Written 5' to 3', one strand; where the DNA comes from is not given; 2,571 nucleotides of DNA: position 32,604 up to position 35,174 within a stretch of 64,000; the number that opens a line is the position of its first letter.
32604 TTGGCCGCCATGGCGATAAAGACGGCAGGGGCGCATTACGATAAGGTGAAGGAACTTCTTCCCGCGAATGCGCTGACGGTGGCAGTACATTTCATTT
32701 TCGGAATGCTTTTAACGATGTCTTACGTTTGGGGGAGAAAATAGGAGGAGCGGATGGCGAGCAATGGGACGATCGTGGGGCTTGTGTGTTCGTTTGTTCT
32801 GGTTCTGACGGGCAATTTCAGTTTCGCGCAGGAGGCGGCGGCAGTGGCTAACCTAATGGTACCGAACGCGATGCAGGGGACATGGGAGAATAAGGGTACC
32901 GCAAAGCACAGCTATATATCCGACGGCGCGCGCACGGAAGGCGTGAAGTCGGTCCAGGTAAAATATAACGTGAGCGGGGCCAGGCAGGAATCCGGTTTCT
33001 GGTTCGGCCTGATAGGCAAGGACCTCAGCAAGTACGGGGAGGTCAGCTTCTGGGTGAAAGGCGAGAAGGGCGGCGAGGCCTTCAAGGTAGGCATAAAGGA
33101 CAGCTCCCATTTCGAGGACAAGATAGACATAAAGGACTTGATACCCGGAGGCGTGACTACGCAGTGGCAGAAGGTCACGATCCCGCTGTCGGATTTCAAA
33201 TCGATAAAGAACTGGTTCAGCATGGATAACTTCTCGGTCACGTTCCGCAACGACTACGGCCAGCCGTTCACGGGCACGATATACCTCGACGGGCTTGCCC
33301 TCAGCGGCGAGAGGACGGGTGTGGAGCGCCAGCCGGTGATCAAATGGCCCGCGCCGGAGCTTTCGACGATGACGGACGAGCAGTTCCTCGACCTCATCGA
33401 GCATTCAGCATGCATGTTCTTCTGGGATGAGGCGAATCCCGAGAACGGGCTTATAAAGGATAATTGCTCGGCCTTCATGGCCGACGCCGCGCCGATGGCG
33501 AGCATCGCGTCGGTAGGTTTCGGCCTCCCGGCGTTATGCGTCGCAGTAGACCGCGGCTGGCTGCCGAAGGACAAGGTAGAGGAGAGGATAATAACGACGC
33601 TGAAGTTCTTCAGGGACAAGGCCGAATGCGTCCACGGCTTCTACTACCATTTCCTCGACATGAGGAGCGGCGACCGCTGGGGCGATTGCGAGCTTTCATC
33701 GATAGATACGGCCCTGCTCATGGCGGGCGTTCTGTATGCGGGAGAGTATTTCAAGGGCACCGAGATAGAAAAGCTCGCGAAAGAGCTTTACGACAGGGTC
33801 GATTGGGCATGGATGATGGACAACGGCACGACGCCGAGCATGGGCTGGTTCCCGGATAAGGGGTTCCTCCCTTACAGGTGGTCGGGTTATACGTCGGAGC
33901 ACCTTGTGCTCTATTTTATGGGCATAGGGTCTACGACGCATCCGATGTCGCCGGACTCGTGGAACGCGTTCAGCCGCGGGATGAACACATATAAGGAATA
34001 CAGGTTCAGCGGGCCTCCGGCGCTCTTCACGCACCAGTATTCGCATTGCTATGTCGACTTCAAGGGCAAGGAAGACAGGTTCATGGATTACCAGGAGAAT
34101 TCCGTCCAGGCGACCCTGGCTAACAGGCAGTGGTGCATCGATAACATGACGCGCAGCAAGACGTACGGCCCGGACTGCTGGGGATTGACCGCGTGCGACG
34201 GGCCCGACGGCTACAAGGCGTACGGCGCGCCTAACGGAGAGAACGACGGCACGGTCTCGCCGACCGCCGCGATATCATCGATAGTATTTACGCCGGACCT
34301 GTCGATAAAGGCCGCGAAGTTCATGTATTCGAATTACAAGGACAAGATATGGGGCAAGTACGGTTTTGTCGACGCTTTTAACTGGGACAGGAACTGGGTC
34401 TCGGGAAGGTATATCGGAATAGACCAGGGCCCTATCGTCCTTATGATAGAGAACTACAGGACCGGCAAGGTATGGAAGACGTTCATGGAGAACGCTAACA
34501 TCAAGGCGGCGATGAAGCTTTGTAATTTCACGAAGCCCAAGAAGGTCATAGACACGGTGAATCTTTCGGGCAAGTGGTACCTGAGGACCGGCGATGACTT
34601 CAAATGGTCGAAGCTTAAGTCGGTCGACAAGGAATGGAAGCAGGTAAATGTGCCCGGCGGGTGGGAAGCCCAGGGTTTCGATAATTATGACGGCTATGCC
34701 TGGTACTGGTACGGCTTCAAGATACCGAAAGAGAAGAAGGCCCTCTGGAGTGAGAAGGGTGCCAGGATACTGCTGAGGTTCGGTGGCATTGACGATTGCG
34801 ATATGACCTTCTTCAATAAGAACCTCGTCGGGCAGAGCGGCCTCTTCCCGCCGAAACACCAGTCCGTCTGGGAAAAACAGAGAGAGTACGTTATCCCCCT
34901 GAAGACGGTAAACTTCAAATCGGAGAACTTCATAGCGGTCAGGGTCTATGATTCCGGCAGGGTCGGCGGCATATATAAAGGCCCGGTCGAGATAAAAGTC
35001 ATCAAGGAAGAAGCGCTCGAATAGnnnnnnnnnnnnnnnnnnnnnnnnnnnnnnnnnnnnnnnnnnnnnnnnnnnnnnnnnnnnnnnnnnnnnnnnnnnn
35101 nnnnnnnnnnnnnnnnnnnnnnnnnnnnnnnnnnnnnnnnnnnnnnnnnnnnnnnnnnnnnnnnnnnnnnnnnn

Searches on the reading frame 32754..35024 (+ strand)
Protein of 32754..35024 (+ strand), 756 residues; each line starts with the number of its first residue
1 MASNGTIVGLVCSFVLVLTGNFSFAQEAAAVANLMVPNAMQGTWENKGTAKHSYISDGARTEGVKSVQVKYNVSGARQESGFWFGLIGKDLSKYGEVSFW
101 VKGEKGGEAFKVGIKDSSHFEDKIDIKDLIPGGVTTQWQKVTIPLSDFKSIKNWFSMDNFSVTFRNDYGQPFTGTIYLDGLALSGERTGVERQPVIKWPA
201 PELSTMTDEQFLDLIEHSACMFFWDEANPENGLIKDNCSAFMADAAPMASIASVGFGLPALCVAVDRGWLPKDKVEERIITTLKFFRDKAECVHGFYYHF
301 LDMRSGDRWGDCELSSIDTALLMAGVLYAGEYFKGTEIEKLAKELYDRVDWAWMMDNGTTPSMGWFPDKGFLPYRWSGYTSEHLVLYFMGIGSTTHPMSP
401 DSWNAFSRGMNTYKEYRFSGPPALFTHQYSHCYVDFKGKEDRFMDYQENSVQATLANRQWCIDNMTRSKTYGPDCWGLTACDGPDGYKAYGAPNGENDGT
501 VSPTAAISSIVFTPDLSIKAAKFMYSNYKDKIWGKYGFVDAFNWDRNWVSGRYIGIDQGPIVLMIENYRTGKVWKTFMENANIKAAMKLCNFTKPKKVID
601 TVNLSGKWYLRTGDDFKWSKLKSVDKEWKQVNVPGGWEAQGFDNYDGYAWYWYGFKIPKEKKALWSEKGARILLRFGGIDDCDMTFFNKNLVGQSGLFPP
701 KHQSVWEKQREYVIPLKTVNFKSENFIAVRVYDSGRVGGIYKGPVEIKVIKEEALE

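Call 11: search_protein_families(library=pfam, proteins=[window:32754-35024:+], max_evalue=0.001)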
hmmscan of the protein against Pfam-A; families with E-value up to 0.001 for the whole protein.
window:32754-35024:+ (756 aa): 3 families
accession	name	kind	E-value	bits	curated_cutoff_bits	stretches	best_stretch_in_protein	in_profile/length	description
PF10091.15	Glycoamylase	-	7.6e-72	241.8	27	1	373-580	1-220/221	Putative glucoamylase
PF21582.3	CBM30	-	1.6e-10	41.6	27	1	90-173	68-160/170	Carbohydrate binding domain 30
PF03425.19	CBM_11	-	2.4e-05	24.9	27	1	46-153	34-140/182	Carbohydrate binding domain (family 11)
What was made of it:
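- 32754..33300 (+): Distant family Y/CBM30-like domain at the N-terminus of a GH144-like (PF10091) enzyme. Pfam CBM30 41.6 bits against 27; CBM_11 24.9 bits (call 11).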
